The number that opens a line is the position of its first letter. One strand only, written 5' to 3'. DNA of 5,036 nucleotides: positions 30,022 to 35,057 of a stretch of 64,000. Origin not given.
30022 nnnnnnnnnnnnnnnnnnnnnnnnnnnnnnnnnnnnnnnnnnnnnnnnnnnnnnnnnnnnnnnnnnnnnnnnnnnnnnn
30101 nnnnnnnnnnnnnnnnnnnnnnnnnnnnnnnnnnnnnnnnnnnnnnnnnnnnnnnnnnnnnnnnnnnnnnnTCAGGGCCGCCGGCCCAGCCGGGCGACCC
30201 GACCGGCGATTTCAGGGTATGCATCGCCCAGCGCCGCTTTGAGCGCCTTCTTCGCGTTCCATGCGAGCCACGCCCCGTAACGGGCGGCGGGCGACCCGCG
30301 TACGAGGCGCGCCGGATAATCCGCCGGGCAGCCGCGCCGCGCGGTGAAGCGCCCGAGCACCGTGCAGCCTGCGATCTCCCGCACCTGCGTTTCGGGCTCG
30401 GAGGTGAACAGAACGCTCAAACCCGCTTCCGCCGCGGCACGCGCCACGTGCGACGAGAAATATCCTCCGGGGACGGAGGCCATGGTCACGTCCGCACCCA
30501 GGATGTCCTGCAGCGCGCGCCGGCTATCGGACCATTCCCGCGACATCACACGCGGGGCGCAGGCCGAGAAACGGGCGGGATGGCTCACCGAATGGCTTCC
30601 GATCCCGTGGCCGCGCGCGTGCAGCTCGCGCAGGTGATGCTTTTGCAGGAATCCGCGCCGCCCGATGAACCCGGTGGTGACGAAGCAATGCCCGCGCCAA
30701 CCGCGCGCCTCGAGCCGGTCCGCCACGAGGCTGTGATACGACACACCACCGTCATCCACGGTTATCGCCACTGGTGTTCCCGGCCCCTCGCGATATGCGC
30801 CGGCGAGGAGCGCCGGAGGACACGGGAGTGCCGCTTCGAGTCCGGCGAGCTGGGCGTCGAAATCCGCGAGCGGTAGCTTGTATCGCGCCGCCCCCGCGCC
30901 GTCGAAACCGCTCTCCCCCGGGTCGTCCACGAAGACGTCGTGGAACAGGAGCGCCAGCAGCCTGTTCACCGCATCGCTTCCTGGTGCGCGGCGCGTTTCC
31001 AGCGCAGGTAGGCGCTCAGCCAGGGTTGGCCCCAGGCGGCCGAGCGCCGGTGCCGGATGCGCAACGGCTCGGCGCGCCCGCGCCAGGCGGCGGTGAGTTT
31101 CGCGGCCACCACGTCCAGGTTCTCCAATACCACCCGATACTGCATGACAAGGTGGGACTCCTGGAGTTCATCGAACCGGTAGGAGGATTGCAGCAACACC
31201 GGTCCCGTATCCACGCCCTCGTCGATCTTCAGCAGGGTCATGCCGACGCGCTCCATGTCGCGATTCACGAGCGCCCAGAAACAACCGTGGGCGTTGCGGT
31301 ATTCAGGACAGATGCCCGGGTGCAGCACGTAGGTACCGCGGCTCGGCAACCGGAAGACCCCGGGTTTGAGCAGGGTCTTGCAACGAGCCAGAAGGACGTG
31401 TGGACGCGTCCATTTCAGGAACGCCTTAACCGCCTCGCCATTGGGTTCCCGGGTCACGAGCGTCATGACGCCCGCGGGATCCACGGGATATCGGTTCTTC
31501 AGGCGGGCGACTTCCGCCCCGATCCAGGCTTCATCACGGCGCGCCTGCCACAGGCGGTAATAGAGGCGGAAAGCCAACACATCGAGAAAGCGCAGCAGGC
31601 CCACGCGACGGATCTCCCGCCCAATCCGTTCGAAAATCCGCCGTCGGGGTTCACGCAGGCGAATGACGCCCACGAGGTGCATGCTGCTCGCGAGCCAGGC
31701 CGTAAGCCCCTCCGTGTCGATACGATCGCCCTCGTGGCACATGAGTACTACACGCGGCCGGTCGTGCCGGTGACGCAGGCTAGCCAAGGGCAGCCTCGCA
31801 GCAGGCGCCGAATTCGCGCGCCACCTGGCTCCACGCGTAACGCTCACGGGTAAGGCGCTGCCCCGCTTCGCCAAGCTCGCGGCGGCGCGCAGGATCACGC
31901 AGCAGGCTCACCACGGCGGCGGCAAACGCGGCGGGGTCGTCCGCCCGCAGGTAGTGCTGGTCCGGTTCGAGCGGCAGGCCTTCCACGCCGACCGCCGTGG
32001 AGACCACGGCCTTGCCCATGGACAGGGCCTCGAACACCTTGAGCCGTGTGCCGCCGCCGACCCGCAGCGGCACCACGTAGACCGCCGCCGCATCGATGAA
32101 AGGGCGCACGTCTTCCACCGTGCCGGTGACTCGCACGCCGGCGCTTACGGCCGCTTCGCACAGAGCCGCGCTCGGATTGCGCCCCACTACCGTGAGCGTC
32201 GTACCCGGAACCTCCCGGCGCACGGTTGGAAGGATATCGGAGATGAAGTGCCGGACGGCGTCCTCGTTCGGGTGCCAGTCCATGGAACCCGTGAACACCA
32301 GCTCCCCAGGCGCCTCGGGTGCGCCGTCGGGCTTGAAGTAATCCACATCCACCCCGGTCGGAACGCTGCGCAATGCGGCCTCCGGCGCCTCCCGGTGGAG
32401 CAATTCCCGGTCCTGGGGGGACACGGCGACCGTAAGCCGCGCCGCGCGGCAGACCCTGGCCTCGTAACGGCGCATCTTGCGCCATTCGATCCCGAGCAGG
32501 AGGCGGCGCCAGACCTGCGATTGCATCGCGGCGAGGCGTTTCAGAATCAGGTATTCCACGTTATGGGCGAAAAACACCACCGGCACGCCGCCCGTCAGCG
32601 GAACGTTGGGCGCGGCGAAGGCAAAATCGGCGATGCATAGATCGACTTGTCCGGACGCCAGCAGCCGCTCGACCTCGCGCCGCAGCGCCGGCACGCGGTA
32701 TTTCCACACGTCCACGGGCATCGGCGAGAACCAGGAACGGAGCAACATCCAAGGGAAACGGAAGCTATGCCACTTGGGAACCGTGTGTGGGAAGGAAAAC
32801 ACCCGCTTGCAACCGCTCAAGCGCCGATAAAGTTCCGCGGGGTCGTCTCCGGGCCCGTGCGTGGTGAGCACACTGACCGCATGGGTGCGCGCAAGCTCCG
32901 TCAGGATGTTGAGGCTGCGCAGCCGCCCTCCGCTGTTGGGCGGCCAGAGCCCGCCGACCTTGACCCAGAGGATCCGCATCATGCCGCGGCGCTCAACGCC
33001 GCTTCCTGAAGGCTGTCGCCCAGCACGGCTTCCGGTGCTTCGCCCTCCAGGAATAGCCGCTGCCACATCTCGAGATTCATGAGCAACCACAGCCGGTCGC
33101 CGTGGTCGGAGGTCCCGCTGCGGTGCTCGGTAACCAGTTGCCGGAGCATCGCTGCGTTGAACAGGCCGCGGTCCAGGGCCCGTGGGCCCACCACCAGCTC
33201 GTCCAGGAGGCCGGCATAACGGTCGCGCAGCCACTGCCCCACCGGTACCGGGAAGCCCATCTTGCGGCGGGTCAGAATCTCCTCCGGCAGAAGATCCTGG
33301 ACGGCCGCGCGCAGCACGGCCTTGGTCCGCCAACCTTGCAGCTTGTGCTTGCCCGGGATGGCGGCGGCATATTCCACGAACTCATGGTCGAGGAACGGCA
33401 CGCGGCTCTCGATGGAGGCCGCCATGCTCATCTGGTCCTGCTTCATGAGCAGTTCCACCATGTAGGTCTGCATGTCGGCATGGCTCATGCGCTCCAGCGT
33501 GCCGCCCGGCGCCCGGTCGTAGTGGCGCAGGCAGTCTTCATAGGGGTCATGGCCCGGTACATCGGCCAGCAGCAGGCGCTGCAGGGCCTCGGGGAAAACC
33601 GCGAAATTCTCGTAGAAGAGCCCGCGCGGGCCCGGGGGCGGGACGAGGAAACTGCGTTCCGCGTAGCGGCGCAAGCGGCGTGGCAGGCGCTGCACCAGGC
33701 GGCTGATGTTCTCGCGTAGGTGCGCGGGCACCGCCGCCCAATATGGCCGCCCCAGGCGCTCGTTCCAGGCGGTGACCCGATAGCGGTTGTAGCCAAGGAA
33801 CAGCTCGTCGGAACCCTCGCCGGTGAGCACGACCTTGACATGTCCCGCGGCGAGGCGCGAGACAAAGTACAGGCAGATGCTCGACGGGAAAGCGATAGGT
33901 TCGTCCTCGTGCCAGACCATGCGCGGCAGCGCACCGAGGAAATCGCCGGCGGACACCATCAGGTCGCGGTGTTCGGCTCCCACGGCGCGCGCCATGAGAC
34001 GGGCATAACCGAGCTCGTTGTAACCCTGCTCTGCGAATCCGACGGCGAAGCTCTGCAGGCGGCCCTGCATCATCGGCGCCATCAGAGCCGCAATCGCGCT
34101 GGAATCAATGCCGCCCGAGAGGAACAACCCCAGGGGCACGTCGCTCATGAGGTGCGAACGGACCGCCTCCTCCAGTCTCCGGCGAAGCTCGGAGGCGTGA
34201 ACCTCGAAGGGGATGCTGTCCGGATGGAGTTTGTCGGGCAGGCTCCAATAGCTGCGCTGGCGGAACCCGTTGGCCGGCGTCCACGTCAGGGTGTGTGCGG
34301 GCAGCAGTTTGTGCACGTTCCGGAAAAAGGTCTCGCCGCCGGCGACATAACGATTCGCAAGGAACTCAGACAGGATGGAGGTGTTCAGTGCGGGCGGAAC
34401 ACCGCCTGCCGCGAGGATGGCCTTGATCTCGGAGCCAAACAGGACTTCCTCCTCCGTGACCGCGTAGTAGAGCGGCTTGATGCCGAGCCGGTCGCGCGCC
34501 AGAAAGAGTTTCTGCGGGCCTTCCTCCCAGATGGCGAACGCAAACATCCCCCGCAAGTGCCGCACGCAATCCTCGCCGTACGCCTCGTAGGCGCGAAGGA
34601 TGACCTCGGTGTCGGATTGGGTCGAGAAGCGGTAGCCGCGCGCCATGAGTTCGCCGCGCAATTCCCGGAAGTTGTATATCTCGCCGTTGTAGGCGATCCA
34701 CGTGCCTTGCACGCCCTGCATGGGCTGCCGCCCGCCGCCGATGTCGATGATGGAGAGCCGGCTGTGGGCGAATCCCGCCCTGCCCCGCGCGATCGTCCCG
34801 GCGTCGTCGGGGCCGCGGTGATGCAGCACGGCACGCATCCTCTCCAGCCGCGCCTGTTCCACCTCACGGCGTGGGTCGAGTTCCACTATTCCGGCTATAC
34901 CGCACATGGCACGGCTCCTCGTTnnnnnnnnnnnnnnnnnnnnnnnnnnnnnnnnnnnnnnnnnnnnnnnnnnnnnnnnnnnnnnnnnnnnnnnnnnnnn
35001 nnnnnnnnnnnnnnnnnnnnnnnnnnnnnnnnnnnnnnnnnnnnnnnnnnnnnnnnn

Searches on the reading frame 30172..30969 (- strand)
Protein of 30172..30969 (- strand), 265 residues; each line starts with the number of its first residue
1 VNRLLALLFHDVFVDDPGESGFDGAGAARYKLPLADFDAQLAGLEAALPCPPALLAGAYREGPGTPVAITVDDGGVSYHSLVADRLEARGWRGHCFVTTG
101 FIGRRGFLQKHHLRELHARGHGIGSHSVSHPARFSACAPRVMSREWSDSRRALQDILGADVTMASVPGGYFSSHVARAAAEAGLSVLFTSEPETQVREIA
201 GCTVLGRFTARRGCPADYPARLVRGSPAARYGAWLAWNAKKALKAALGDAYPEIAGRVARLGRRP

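Call 33: search_protein_families(library=pfam, proteins=[window:30172-30969:-], max_evalue=0.0001)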
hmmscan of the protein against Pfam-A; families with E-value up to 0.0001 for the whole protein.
window:30172-30969:- (265 aa): 1 family
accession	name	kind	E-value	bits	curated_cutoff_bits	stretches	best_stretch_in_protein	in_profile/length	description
PF01522.26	Polysacc_deac_1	-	4.3e-19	69.1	23.1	1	62-186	4-123/124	Polysaccharide deacetylase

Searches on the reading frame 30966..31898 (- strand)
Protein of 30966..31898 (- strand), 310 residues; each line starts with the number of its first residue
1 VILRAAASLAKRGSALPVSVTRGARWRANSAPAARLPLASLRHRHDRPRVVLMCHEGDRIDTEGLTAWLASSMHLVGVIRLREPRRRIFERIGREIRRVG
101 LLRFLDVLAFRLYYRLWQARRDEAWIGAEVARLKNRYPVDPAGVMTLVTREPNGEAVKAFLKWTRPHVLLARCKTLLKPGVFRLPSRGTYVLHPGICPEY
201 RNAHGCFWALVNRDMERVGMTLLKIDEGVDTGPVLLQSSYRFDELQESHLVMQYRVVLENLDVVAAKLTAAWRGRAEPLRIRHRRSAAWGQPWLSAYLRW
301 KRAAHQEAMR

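Call 32: search_protein_families(library=pfam, proteins=[window:30966-31898:-], max_evalue=0.00001)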
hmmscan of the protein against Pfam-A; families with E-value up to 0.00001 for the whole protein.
window:30966-31898:- (310 aa): 1 family
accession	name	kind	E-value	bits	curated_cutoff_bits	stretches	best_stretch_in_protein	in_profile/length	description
PF00551.24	Formyl_trans_N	-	2.7e-09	37.5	26.1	1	153-248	67-161/181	Formyl transferase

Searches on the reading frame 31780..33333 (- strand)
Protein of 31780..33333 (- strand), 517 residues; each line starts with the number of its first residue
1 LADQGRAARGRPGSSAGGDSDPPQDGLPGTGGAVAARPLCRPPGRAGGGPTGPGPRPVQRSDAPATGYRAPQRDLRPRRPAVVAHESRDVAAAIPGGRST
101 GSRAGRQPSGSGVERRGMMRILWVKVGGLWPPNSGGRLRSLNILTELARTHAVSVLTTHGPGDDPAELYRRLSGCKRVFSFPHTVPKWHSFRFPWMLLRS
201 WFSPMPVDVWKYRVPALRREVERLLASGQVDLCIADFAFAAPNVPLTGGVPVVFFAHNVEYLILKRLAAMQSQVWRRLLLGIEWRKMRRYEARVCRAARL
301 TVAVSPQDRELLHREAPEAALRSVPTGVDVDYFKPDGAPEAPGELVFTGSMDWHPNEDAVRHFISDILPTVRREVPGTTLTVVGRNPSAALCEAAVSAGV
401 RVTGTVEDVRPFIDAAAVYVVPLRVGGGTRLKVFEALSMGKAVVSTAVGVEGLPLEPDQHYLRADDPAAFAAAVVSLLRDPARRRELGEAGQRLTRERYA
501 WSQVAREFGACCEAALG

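Call 73: search_protein_families(library=pfam, proteins=[window:31780-33333:-], max_evalue=0.01)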
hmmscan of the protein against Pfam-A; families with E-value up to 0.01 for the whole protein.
window:31780-33333:- (517 aa): 4 families
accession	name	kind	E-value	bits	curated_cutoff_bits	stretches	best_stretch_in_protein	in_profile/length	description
PF13692.12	Glyco_trans_1_4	-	8.7e-26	91.3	27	1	345-480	4-142/142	Glycosyl transferases group 1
PF13439.12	Glyco_transf_4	-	2.4e-14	54.2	28.5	1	141-331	9-169/170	Glycosyltransferase Family 4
PF13524.12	Glyco_trans_1_2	-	1.8e-11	44.6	25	1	367-508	5-142/144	Glycosyl transferase-like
PF00534.26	Glycos_transf_1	-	1.5e-07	31.5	26.4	1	370-492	39-170/172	Glycosyl transferases group 1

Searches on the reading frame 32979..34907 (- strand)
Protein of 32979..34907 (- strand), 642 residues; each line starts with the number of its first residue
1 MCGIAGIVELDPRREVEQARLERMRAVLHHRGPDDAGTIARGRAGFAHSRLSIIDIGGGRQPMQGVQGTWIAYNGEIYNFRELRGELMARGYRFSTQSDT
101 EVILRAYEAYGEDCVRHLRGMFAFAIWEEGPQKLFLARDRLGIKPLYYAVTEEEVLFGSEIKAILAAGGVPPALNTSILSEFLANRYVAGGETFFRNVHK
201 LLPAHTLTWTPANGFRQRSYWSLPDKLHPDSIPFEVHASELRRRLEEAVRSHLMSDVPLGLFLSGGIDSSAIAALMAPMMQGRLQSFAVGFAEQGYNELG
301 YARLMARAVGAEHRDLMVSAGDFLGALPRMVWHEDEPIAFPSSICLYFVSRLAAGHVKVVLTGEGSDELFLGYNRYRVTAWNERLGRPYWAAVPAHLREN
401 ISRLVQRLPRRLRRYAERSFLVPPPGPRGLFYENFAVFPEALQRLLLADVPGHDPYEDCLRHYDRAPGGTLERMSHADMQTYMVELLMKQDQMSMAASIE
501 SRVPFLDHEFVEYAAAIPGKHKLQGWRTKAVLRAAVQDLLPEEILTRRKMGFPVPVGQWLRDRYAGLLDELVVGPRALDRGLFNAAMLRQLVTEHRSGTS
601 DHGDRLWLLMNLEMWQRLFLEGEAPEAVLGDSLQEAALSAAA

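Call 32: search_protein_families(library=pfam, proteins=[window:32979-34907:-], max_evalue=0.00001)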
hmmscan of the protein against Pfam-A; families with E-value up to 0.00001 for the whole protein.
window:32979-34907:- (642 aa): 3 families
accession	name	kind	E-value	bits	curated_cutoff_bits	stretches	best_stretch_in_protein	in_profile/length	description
PF00733.27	Asn_synthase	-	3.9e-106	356.1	21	1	240-617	1-354/354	Asparagine synthase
PF13537.11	GATase_7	-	4.8e-48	162.7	25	1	48-166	1-123/123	Glutamine amidotransferase domain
PF13522.11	GATase_6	-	7.6e-42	142.8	27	1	33-160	1-130/130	Glutamine amidotransferase domain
